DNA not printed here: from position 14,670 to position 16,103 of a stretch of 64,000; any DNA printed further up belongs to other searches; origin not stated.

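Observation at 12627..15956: ParA/MinD ATPase fused to a CBM48 glycogen-binding module, in a GH57 glucan-enzyme cluster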

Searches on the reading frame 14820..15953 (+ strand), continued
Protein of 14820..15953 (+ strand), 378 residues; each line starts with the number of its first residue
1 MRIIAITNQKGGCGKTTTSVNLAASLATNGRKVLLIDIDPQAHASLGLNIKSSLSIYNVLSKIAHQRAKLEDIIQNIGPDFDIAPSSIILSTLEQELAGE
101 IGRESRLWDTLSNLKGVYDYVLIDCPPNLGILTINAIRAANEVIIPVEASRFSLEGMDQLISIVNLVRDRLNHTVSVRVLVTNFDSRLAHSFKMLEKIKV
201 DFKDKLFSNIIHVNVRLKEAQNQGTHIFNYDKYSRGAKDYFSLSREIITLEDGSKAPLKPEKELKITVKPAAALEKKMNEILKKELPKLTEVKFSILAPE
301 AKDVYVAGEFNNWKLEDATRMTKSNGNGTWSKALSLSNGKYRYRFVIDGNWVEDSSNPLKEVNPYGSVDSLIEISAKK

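Call 5: find_homologous_proteins(query=window:14820-15953:+, max_evalue=1e-10)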
Query window:14820-15953:+ (378 aa): 5967 proteins with E <= 1e-10 among 8000 candidates; the best 120 are listed.
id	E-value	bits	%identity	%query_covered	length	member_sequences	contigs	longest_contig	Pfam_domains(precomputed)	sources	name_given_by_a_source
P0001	1.8e-243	825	100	100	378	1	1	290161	PF00142.25,PF02922.25,PF10609.16,PF16561.12,PF01656.30,PF13614.13,PF09140.18,PF06564.19,PF02374.22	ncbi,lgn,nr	ncbi:MAG: AAA family ATPase [Candidatus Omnitrophota bacterium]|nr:AAA family ATPase [Candidatus Omn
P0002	2.6e-228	775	93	100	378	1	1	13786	PF00142.25,PF02922.25,PF10609.16,PF16561.12,PF01656.30,PF13614.13,PF09140.18,PF06564.19,PF02374.22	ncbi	-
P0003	3.8e-227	771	93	100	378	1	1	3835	PF00142.25,PF02922.25,PF10609.16,PF16561.12,PF01656.30,PF13614.13,PF09140.18,PF06564.19,PF02374.22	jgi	-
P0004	1.1e-221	753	90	100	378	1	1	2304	PF00142.25,PF02922.25,PF10609.16,PF16561.12,PF01656.30,PF13614.13,PF09140.18,PF06564.19,PF02374.22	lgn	-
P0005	3.9e-213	725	88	100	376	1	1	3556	PF00142.25,PF02922.25,PF10609.16,PF16561.12,PF01656.30,PF13614.13,PF09140.18,PF06564.19,PF02374.22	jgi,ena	-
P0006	6.5e-211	718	88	99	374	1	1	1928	PF00142.25,PF02922.25,PF10609.16,PF16561.12,PF01656.30,PF13614.13,PF09140.18,PF06564.19,PF02374.22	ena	-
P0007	1.0e-210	717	87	100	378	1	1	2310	PF00142.25,PF02922.25,PF10609.16,PF16561.12,PF01656.30,PF13614.13,PF09140.18,PF06564.19,PF02374.22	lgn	-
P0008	5.1e-203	692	84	100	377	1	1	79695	PF00142.25,PF02922.25,PF10609.16,PF16561.12,PF01656.30,PF13614.13,PF09140.18,PF06564.19,PF02374.22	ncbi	ncbi:MAG: AAA family ATPase [Candidatus Omnitrophota bacterium]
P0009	2.1e-201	686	82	100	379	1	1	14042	PF00142.25,PF02922.25,PF10609.16,PF16561.12,PF01656.30,PF13614.13,PF09140.18,PF06564.19,PF02374.22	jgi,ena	-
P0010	3.9e-200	682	84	100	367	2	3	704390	PF00142.25,PF02922.25,PF10609.16,PF16561.12,PF01656.30,PF13614.13,PF09140.18,PF06564.19,PF02374.22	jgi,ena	-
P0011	3.7e-198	676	81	100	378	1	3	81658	PF00142.25,PF02922.25,PF10609.16,PF16561.12,PF01656.30,PF13614.13,PF09140.18,PF06564.19,PF02374.22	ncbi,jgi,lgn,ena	ncbi:MAG: AAA family ATPase [Candidatus Omnitrophota bacterium]|jgi:chromosome partitioning protein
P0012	5.5e-198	675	81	100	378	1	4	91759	PF00142.25,PF02922.25,PF10609.16,PF16561.12,PF01656.30,PF13614.13,PF09140.18,PF06564.19,PF02374.22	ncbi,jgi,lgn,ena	ncbi:MAG: AAA family ATPase [Candidatus Omnitrophota bacterium]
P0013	9.8e-198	674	81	100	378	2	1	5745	PF00142.25,PF02922.25,PF10609.16,PF16561.12,PF01656.30,PF13614.13,PF09140.18,PF06564.19,PF02374.22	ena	-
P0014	3.7e-197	672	84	100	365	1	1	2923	PF00142.25,PF02922.25,PF10609.16,PF16561.12,PF01656.30,PF13614.13,PF09140.18,PF06564.19,PF02374.22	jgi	-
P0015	3.6e-196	669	83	100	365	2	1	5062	PF00142.25,PF02922.25,PF10609.16,PF16561.12,PF01656.30,PF13614.13,PF09140.18,PF06564.19,PF02374.22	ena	-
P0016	5.7e-194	662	80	100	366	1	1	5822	PF00142.25,PF02922.25,PF10609.16,PF16561.12,PF01656.30,PF13614.13,PF09140.18,PF06564.19,PF02374.22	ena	-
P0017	5.1e-193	659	80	100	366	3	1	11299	PF00142.25,PF02922.25,PF10609.16,PF16561.12,PF01656.30,PF13614.13,PF09140.18,PF06564.19,PF02374.22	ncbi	-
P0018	1.7e-191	654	81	100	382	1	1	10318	PF00142.25,PF02922.25,PF10609.16,PF16561.12,PF01656.30,PF13614.13,PF09140.18,PF06564.19,PF02374.22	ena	-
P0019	6.8e-190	649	80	100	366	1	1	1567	PF00142.25,PF02922.25,PF10609.16,PF16561.12,PF01656.30,PF13614.13,PF09140.18,PF06564.19,PF02374.22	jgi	-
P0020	4.3e-188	643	77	100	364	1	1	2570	PF00142.25,PF02922.25,PF10609.16,PF16561.12,PF01656.30,PF13614.13,PF09140.18,PF06564.19,PF02374.22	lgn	-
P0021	1.3e-187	641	78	100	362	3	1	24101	PF00142.25,PF02922.25,PF10609.16,PF16561.12,PF01656.30,PF13614.13,PF07015.18,PF09140.18,PF06564.19,PF02374.22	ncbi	-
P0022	1.6e-187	641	79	100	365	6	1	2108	PF00142.25,PF02922.25,PF10609.16,PF16561.12,PF01656.30,PF13614.13,PF09140.18,PF06564.19,PF02374.22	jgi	-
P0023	1.1e-186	638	79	100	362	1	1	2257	PF00142.25,PF02922.25,PF10609.16,PF16561.12,PF01656.30,PF13614.13,PF09140.18,PF06564.19,PF02374.22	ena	-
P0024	1.3e-186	638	78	100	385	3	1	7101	PF00142.25,PF02922.25,PF10609.16,PF16561.12,PF01656.30,PF13614.13,PF09140.18,PF06564.19,PF02374.22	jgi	-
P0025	2.2e-186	637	78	100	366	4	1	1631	PF00142.25,PF02922.25,PF10609.16,PF16561.12,PF01656.30,PF13614.13,PF09140.18,PF06564.19,PF02374.22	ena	-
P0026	4.0e-186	636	78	100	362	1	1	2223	PF00142.25,PF02922.25,PF10609.16,PF16561.12,PF01656.30,PF13614.13,PF07015.18,PF09140.18,PF06564.19,PF02374.22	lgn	-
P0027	1.1e-185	635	78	100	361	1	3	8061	PF00142.25,PF02922.25,PF10609.16,PF16561.12,PF01656.30,PF13614.13,PF09140.18,PF06564.19,PF02374.22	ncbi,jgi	ncbi:MAG: AAA family ATPase [Candidatus Omnitrophota bacterium]|jgi:chromosome partitioning protein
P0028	1.5e-185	634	77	100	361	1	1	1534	PF00142.25,PF02922.25,PF10609.16,PF16561.12,PF01656.30,PF13614.13,PF09140.18,PF06564.19,PF02374.22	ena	-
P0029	1.9e-185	634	78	100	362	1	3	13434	PF00142.25,PF02922.25,PF10609.16,PF16561.12,PF01656.30,PF13614.13,PF09140.18,PF06564.19,PF02374.22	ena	-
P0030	2.1e-185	634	78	100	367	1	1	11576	PF00142.25,PF02922.25,PF10609.16,PF16561.12,PF01656.30,PF13614.13,PF09140.18,PF06564.19,PF02374.22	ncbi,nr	ncbi:MAG: AAA family ATPase [Candidatus Omnitrophica bacterium]|nr:AAA family ATPase [Candidatus Omn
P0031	2.5e-185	633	78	100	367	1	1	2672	PF00142.25,PF02922.25,PF10609.16,PF16561.12,PF01656.30,PF13614.13,PF09140.18,PF06564.19,PF02374.22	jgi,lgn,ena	-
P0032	2.6e-185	633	77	99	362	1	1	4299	PF00142.25,PF02922.25,PF10609.16,PF16561.12,PF01656.30,PF13614.13,PF09140.18,PF06564.19,PF02374.22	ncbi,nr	ncbi:MAG: AAA family ATPase [Candidatus Omnitrophica bacterium]|nr:AAA family ATPase [Candidatus Omn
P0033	2.6e-185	633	77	100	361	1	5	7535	PF00142.25,PF02922.25,PF10609.16,PF16561.12,PF01656.30,PF13614.13,PF09140.18,PF06564.19,PF02374.22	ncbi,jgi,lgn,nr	ncbi:MAG: AAA family ATPase [Candidatus Omnitrophica bacterium]|jgi:chromosome partitioning protein|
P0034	6.0e-185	632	77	99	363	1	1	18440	PF00142.25,PF02922.25,PF10609.16,PF16561.12,PF01656.30,PF13614.13,PF09140.18,PF06564.19,PF02374.22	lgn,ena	-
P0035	7.3e-185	632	77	99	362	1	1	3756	PF00142.25,PF02922.25,PF10609.16,PF16561.12,PF01656.30,PF13614.13,PF09140.18,PF06564.19,PF02374.22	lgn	-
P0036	1.2e-184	631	77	100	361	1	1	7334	PF00142.25,PF02922.25,PF10609.16,PF16561.12,PF01656.30,PF13614.13,PF09140.18,PF06564.19,PF02374.22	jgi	jgi:chromosome partitioning protein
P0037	1.3e-184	631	77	100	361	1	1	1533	PF00142.25,PF02922.25,PF10609.16,PF16561.12,PF01656.30,PF13614.13,PF09140.18,PF06564.19,PF02374.22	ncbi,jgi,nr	ncbi:MAG: hypothetical protein FJZ12_04945 [Candidatus Omnitrophica bacterium]|nr:hypothetical prote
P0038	1.7e-184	631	77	100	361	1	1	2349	PF00142.25,PF02922.25,PF10609.16,PF16561.12,PF01656.30,PF13614.13,PF07015.18,PF09140.18,PF06564.19,PF02374.22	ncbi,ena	-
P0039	3.4e-184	630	77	100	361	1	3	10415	PF00142.25,PF02922.25,PF10609.16,PF16561.12,PF01656.30,PF13614.13,PF07015.18,PF09140.18,PF06564.19,PF02374.22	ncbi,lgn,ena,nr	ncbi:MAG: Sporulation initiation inhibitor protein Soj [Candidatus Omnitrophica bacterium ADurb.Bin2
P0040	1.3e-183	628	77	100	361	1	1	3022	PF00142.25,PF02922.25,PF10609.16,PF16561.12,PF01656.30,PF13614.13,PF07015.18,PF09140.18,PF06564.19,PF02374.22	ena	-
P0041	2.5e-183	627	76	100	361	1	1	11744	PF00142.25,PF02922.25,PF10609.16,PF16561.12,PF01656.30,PF13614.13,PF09140.18,PF06564.19,PF02374.22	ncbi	-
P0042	3.6e-183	626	77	99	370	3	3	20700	PF00142.25,PF02922.25,PF10609.16,PF16561.12,PF01656.30,PF13614.13,PF09140.18,PF06564.19,PF02374.22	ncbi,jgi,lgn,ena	ncbi:MAG: AAA family ATPase [Candidatus Omnitrophota bacterium]|jgi:chromosome partitioning protein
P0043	5.5e-183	626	77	100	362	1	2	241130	PF00142.25,PF02922.25,PF10609.16,PF16561.12,PF01656.30,PF13614.13,PF09140.18,PF06564.19,PF02374.22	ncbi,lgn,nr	ncbi:MAG: AAA family ATPase [Candidatus Omnitrophica bacterium]|nr:AAA family ATPase [Candidatus Omn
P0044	6.1e-183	626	76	100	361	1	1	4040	PF00142.25,PF02922.25,PF10609.16,PF16561.12,PF01656.30,PF13614.13,PF09140.18,PF06564.19,PF02374.22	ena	-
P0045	7.6e-183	625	77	100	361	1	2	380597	PF00142.25,PF02922.25,PF10609.16,PF16561.12,PF01656.30,PF13614.13,PF09140.18,PF06564.19,PF02374.22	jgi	jgi:chromosome partitioning protein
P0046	1.5e-182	624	77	100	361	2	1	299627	PF00142.25,PF02922.25,PF10609.16,PF16561.12,PF01656.30,PF13614.13,PF09140.18,PF06564.19,PF02374.22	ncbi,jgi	jgi:chromosome partitioning protein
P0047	3.2e-182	623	77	100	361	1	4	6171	PF00142.25,PF02922.25,PF10609.16,PF16561.12,PF01656.30,PF13614.13,PF09140.18,PF06564.19,PF02374.22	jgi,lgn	-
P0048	4.1e-182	623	76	100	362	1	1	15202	PF00142.25,PF02922.25,PF10609.16,PF16561.12,PF01656.30,PF22058.3,PF13614.13,PF09140.18,PF06564.19,PF02374.22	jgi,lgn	jgi:chromosome partitioning protein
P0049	1.2e-181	621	76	100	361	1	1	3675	PF00142.25,PF02922.25,PF10609.16,PF16561.12,PF01656.30,PF13614.13,PF09140.18,PF06564.19,PF02374.22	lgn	-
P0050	1.6e-181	621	76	100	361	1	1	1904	PF00142.25,PF02922.25,PF10609.16,PF16561.12,PF01656.30,PF13614.13,PF09140.18,PF06564.19,PF02374.22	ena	-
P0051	3.9e-181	620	77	100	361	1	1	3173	PF00142.25,PF02922.25,PF10609.16,PF16561.12,PF01656.30,PF22058.3,PF13614.13,PF09140.18,PF06564.19,PF02374.22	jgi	jgi:chromosome partitioning protein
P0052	1.7e-180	618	77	99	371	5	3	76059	PF00142.25,PF02922.25,PF10609.16,PF16561.12,PF01656.30,PF13614.13,PF09140.18,PF06564.19,PF02374.22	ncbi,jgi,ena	ncbi:MAG: AAA family ATPase [Candidatus Omnitrophota bacterium]|jgi:chromosome partitioning protein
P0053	2.8e-180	617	76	100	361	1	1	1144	PF00142.25,PF02922.25,PF10609.16,PF16561.12,PF01656.30,PF13614.13,PF09140.18,PF06564.19,PF02374.22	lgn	-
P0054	3.2e-180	617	75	100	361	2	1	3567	PF00142.25,PF02922.25,PF10609.16,PF16561.12,PF01656.30,PF13614.13,PF09140.18,PF06564.19,PF02374.22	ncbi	-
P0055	3.5e-180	617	76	100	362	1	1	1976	PF00142.25,PF02922.25,PF10609.16,PF16561.12,PF01656.30,PF13614.13,PF09140.18,PF06564.19,PF02374.22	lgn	-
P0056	7.5e-180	615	76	100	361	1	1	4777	PF00142.25,PF02922.25,PF10609.16,PF16561.12,PF01656.30,PF13614.13,PF09140.18,PF06564.19,PF02374.22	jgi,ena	-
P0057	9.6e-180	615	76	100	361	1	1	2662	PF00142.25,PF02922.25,PF10609.16,PF16561.12,PF01656.30,PF22058.3,PF13614.13,PF09140.18,PF06564.19,PF02374.22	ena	-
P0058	1.0e-179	615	75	100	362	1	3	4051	PF00142.25,PF02922.25,PF10609.16,PF16561.12,PF01656.30,PF13614.13,PF09140.18,PF06564.19,PF02374.22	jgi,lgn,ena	-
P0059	6.5e-179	612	76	100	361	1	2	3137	PF00142.25,PF02922.25,PF10609.16,PF16561.12,PF01656.30,PF13614.13,PF09140.18,PF06564.19,PF02374.22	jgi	jgi:chromosome partitioning protein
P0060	4.4e-178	610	72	100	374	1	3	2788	PF00142.25,PF02922.25,PF10609.16,PF16561.12,PF01656.30,PF13614.13,PF09140.18,PF06564.19,PF02374.22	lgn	-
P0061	7.4e-177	606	75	100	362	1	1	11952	PF00142.25,PF02922.25,PF10609.16,PF16561.12,PF01656.30,PF13614.13,PF09140.18,PF06564.19,PF02374.22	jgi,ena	-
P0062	1.7e-176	604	75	100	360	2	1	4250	PF00142.25,PF02922.25,PF10609.16,PF16561.12,PF01656.30,PF13614.13,PF09140.18,PF06564.19,PF02374.22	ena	-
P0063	1.2e-175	602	73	100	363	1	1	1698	PF00142.25,PF02922.25,PF10609.16,PF16561.12,PF01656.30,PF13614.13,PF09140.18,PF06564.19,PF02374.22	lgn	-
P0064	1.5e-175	601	71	100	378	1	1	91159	PF00142.25,PF10609.16,PF16561.12,PF01656.30,PF13614.13,PF09140.18,PF06564.19,PF02374.22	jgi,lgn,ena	-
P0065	1.6e-175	601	72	100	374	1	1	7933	PF00142.25,PF02922.25,PF10609.16,PF16561.12,PF01656.30,PF13614.13,PF09140.18,PF06564.19,PF02374.22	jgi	-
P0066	6.4e-175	599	71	99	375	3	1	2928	PF00142.25,PF02922.25,PF10609.16,PF16561.12,PF01656.30,PF13614.13,PF09140.18,PF06564.19,PF02374.22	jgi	jgi:chromosome partitioning protein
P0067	6.9e-175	599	72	100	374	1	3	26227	PF00142.25,PF02922.25,PF10609.16,PF16561.12,PF01656.30,PF13614.13,PF09140.18,PF06564.19,PF02374.22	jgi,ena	-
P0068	3.0e-174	597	74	100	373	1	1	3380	PF00142.25,PF02922.25,PF10609.16,PF16561.12,PF01656.30,PF13614.13,PF07015.18,PF09140.18,PF06564.19,PF02374.22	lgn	-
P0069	3.4e-174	597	73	100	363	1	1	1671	PF00142.25,PF02922.25,PF10609.16,PF16561.12,PF01656.30,PF13614.13,PF09140.18,PF06564.19,PF02374.22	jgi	-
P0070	5.2e-174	596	71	99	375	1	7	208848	PF00142.25,PF02922.25,PF10609.16,PF16561.12,PF01656.30,PF13614.13,PF09140.18,PF06564.19,PF02374.22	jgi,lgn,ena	jgi:chromosome partitioning protein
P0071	1.0e-173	595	71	99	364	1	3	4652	PF00142.25,PF02922.25,PF10609.16,PF16561.12,PF01656.30,PF13614.13,PF07015.18,PF09140.18,PF06564.19,PF02374.22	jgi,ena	-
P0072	1.5e-173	595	72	99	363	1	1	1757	PF00142.25,PF02922.25,PF10609.16,PF16561.12,PF01656.30,PF13614.13,PF07015.18,PF09140.18,PF06564.19,PF02374.22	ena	-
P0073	2.2e-173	594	72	99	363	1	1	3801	PF00142.25,PF02922.25,PF10609.16,PF16561.12,PF01656.30,PF13614.13,PF07015.18,PF09140.18,PF06564.19,PF02374.22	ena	-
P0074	2.6e-173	594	72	100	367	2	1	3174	PF00142.25,PF02922.25,PF10609.16,PF16561.12,PF01656.30,PF13614.13,PF09140.18,PF06564.19,PF02374.22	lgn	-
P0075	2.8e-173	594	73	99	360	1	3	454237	PF00142.25,PF02922.25,PF10609.16,PF16561.12,PF01656.30,PF13614.13,PF09140.18,PF06564.19,PF02374.22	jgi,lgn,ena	jgi:chromosome partitioning protein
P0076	4.2e-173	593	72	99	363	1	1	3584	PF00142.25,PF02922.25,PF10609.16,PF16561.12,PF01656.30,PF13614.13,PF07015.18,PF09140.18,PF06564.19,PF02374.22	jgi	-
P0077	5.8e-173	593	72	99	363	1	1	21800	PF00142.25,PF02922.25,PF10609.16,PF16561.12,PF01656.30,PF13614.13,PF07015.18,PF09140.18,PF06564.19,PF02374.22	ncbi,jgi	ncbi:MAG: AAA family ATPase [Candidatus Omnitrophota bacterium]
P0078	6.2e-173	593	72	99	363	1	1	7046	PF00142.25,PF02922.25,PF10609.16,PF16561.12,PF01656.30,PF13614.13,PF07015.18,PF09140.18,PF06564.19,PF02374.22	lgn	-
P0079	7.6e-173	592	72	100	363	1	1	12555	PF00142.25,PF02922.25,PF10609.16,PF16561.12,PF01656.30,PF13614.13,PF09140.18,PF06564.19,PF02374.22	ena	-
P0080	9.6e-173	592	72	99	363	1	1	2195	PF00142.25,PF02922.25,PF10609.16,PF16561.12,PF01656.30,PF13614.13,PF07015.18,PF09140.18,PF06564.19,PF02374.22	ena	-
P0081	1.1e-172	592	71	100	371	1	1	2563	PF00142.25,PF02922.25,PF10609.16,PF16561.12,PF01656.30,PF13614.13,PF09140.18,PF06564.19,PF02374.22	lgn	-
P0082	1.2e-172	592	73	99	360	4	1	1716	PF00142.25,PF02922.25,PF10609.16,PF16561.12,PF01656.30,PF13614.13,PF09140.18,PF06564.19,PF02374.22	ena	-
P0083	1.6e-172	591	73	100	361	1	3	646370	PF00142.25,PF02922.25,PF10609.16,PF16561.12,PF01656.30,PF13614.13,PF09140.18,PF06564.19,PF02374.22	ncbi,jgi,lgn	jgi:chromosome partitioning protein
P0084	2.6e-172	591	73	99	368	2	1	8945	PF00142.25,PF02922.25,PF10609.16,PF16561.12,PF01656.30,PF13614.13,PF09140.18,PF06564.19,PF02374.22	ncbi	ncbi:MAG: hypothetical protein COX41_07270, partial [Candidatus Omnitrophica bacterium CG23_combo_of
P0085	3.0e-172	590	72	99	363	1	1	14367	PF00142.25,PF02922.25,PF10609.16,PF16561.12,PF01656.30,PF13614.13,PF09140.18,PF06564.19,PF02374.22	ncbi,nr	ncbi:MAG: AAA family ATPase [Candidatus Omnitrophica bacterium]|nr:AAA family ATPase [Candidatus Omn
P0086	3.6e-172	590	73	99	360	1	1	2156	PF00142.25,PF02922.25,PF10609.16,PF16561.12,PF01656.30,PF13614.13,PF09140.18,PF06564.19,PF02374.22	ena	-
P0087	8.8e-172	589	71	100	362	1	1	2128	PF00142.25,PF02922.25,PF10609.16,PF16561.12,PF01656.30,PF13614.13,PF09140.18,PF06564.19,PF02374.22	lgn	-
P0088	8.8e-172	589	72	99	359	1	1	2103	PF00142.25,PF02922.25,PF10609.16,PF16561.12,PF01656.30,PF13614.13,PF09140.18,PF06564.19,PF02374.22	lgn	-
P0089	1.0e-171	589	72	100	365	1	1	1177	PF00142.25,PF02922.25,PF10609.16,PF16561.12,PF01656.30,PF13614.13,PF09140.18,PF06564.19,PF02374.22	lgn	-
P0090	1.2e-171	589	72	100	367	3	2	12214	PF00142.25,PF02922.25,PF10609.16,PF16561.12,PF01656.30,PF13614.13,PF09140.18,PF06564.19,PF02374.22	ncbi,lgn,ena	ncbi:MAG: AAA family ATPase [Candidatus Omnitrophota bacterium]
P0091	1.2e-171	588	71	99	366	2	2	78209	PF00142.25,PF02922.25,PF10609.16,PF16561.12,PF01656.30,PF13614.13,PF07015.18,PF09140.18,PF06564.19,PF02374.22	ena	-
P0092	1.3e-171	588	71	99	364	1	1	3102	PF00142.25,PF10609.16,PF16561.12,PF01656.30,PF13614.13,PF07015.18,PF09140.18,PF06564.19,PF02374.22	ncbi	-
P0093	1.4e-171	588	71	99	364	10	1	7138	PF00142.25,PF02922.25,PF10609.16,PF16561.12,PF01656.30,PF13614.13,PF07015.18,PF09140.18,PF06564.19,PF02374.22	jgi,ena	-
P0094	1.5e-171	588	70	99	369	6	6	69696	PF00142.25,PF02922.25,PF10609.16,PF16561.12,PF01656.30,PF13614.13,PF07015.18,PF09140.18,PF06564.19,PF02374.22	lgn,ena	-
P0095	1.7e-171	588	71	99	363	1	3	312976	PF00142.25,PF02922.25,PF10609.16,PF16561.12,PF01656.30,PF13614.13,PF09140.18,PF06564.19,PF02374.22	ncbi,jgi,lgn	jgi:chromosome partitioning protein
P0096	1.7e-171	588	70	99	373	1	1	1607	PF00142.25,PF02922.25,PF10609.16,PF16561.12,PF01656.30,PF13614.13,PF07015.18,PF09140.18,PF06564.19,PF02374.22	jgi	jgi:chromosome partitioning protein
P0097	1.8e-171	588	72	100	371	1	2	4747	PF00142.25,PF02922.25,PF10609.16,PF16561.12,PF01656.30,PF13614.13,PF09140.18,PF06564.19,PF02374.22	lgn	-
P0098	1.9e-171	588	71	99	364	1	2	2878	PF00142.25,PF10609.16,PF16561.12,PF01656.30,PF13614.13,PF09140.18,PF06564.19,PF02374.22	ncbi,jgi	jgi:chromosome partitioning protein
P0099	2.1e-171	588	72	99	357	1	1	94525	PF00142.25,PF02922.25,PF10609.16,PF16561.12,PF01656.30,PF13614.13,PF07015.18,PF09140.18,PF06564.19,PF02374.22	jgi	jgi:chromosome partitioning protein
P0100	2.6e-171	587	70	99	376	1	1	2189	PF00142.25,PF02922.25,PF10609.16,PF16561.12,PF01656.30,PF13614.13,PF09140.18,PF06564.19,PF02374.22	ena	-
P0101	2.7e-171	587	71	99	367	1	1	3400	PF00142.25,PF02922.25,PF10609.16,PF16561.12,PF01656.30,PF13614.13,PF09140.18,PF06564.19,PF02374.22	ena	-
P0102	3.2e-171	587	72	99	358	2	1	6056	PF00142.25,PF02922.25,PF10609.16,PF16561.12,PF01656.30,PF13614.13,PF09140.18,PF06564.19,PF02374.22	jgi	jgi:chromosome partitioning protein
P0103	3.3e-171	587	71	99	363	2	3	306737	PF00142.25,PF02922.25,PF10609.16,PF16561.12,PF01656.30,PF13614.13,PF07015.18,PF09140.18,PF06564.19,PF02374.22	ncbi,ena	-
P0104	3.7e-171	587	70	99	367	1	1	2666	PF00142.25,PF02922.25,PF10609.16,PF16561.12,PF01656.30,PF13614.13,PF09140.18,PF06564.19,PF02374.22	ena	-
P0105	4.0e-171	587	71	99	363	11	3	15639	PF00142.25,PF02922.25,PF10609.16,PF16561.12,PF01656.30,PF13614.13,PF09140.18,PF06564.19,PF02374.22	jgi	-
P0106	4.1e-171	587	71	99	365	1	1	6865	PF00142.25,PF02922.25,PF10609.16,PF16561.12,PF01656.30,PF13614.13,PF07015.18,PF09140.18,PF06564.19,PF02374.22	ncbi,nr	ncbi:MAG: AAA family ATPase [Candidatus Omnitrophica bacterium]|nr:AAA family ATPase [Candidatus Omn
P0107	4.2e-171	587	71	99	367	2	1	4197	PF00142.25,PF02922.25,PF10609.16,PF16561.12,PF01656.30,PF13614.13,PF09140.18,PF06564.19,PF02374.22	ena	-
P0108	4.5e-171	587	72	99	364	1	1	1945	PF00142.25,PF02922.25,PF10609.16,PF16561.12,PF01656.30,PF13614.13,PF09140.18,PF06564.19,PF02374.22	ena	-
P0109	4.9e-171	586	70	99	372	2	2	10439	PF00142.25,PF10609.16,PF16561.12,PF01656.30,PF13614.13,PF07015.18,PF09140.18,PF06564.19,PF02374.22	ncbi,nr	ncbi:MAG: AAA family ATPase [Candidatus Omnitrophica bacterium]|nr:AAA family ATPase [Candidatus Omn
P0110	5.3e-171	586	71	99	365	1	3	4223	PF00142.25,PF02922.25,PF10609.16,PF16561.12,PF01656.30,PF13614.13,PF07015.18,PF09140.18,PF06564.19,PF02374.22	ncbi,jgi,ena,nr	ncbi:MAG: AAA family ATPase [Candidatus Omnitrophica bacterium]|jgi:chromosome partitioning protein|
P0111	9.0e-171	586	71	99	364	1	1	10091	PF00142.25,PF10609.16,PF16561.12,PF01656.30,PF13614.13,PF09140.18,PF06564.19,PF02374.22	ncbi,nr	ncbi:MAG: AAA family ATPase [Candidatus Omnitrophica bacterium]|nr:AAA family ATPase [Candidatus Omn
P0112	9.2e-171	586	71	99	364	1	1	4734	PF00142.25,PF02922.25,PF10609.16,PF16561.12,PF01656.30,PF13614.13,PF07015.18,PF09140.18,PF06564.19,PF02374.22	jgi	-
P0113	9.4e-171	586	71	100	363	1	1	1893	PF00142.25,PF02922.25,PF10609.16,PF16561.12,PF01656.30,PF13614.13,PF09140.18,PF06564.19,PF02374.22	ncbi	-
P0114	1.1e-170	585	70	99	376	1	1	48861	PF00142.25,PF02922.25,PF10609.16,PF16561.12,PF01656.30,PF13614.13,PF09140.18,PF06564.19,PF02374.22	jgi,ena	-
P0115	1.1e-170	585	71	99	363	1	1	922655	PF00142.25,PF02922.25,PF10609.16,PF16561.12,PF01656.30,PF13614.13,PF07015.18,PF09140.18,PF06564.19,PF02374.22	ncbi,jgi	ncbi:MAG: AAA family ATPase [Candidatus Omnitrophota bacterium]|jgi:chromosome partitioning protein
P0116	1.2e-170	585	71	99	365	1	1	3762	PF00142.25,PF10609.16,PF16561.12,PF01656.30,PF13614.13,PF09140.18,PF06564.19,PF02374.22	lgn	-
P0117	1.4e-170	585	71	100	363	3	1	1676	PF00142.25,PF02922.25,PF10609.16,PF16561.12,PF01656.30,PF13614.13,PF09140.18,PF06564.19,PF02374.22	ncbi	-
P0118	1.5e-170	585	70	100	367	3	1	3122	PF00142.25,PF02922.25,PF10609.16,PF16561.12,PF01656.30,PF13614.13,PF09140.18,PF06564.19,PF02374.22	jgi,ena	-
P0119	1.6e-170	585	71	100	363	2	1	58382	PF00142.25,PF02922.25,PF10609.16,PF16561.12,PF01656.30,PF13614.13,PF09140.18,PF06564.19,PF02374.22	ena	-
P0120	1.7e-170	585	70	99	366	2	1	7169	PF00142.25,PF10609.16,PF16561.12,PF01656.30,PF13614.13,PF07015.18,PF09140.18,PF06564.19,PF02374.22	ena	-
